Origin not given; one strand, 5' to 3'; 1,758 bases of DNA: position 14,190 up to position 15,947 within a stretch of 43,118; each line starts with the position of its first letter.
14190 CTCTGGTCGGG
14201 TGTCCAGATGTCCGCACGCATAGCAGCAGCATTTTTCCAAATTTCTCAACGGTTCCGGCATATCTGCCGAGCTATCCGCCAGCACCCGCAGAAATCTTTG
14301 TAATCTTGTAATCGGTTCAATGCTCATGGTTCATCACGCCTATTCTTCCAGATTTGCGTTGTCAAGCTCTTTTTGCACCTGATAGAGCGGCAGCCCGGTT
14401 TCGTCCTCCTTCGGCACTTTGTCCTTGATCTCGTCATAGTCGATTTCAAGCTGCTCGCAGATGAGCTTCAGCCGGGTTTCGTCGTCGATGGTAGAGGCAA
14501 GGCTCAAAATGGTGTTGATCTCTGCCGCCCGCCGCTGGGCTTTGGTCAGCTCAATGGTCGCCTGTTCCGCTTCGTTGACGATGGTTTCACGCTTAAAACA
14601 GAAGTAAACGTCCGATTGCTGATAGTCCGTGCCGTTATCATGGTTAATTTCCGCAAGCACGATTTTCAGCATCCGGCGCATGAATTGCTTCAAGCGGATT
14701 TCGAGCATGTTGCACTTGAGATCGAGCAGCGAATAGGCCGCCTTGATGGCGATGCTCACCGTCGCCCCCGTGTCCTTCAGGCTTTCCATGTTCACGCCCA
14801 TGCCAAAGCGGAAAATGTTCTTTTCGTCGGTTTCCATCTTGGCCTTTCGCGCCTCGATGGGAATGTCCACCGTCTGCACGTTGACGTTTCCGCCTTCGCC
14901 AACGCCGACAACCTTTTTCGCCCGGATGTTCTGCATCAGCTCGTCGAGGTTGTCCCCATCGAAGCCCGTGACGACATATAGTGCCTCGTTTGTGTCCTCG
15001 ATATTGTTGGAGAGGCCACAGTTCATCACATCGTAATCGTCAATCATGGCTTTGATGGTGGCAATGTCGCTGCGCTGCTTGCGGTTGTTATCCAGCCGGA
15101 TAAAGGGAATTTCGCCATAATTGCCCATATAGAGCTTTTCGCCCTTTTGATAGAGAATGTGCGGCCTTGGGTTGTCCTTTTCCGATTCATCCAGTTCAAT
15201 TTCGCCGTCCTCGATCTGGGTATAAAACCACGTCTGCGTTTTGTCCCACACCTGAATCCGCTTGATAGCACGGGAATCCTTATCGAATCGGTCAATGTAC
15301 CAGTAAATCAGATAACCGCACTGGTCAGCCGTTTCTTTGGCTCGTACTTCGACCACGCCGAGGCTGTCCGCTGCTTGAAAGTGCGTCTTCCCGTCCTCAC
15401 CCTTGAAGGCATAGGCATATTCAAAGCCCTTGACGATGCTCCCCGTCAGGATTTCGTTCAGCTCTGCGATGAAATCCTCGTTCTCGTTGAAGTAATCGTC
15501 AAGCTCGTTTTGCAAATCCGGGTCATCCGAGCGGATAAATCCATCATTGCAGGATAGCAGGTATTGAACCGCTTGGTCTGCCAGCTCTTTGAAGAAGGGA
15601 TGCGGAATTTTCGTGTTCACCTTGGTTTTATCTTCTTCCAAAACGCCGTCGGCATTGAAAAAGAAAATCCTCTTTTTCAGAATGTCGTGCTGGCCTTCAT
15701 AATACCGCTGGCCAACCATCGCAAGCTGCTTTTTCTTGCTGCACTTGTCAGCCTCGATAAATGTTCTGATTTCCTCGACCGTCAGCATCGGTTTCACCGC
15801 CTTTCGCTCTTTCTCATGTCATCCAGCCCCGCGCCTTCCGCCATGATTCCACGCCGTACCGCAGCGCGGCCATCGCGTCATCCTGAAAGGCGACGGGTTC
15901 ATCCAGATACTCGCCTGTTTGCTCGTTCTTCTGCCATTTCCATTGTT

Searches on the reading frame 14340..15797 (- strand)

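Call 80: search_protein_families(library=pfam, max_evalue=0.001, proteins=[window:14340-15797:-])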
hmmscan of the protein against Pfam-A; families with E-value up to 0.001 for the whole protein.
window:14340-15797:- (485 aa): 1 family
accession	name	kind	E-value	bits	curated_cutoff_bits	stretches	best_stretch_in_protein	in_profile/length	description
PF05133.19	SPP1_portal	-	1.1e-64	219.4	25.5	1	21-450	10-410/416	Phage portal protein, SPP1 Gp6-like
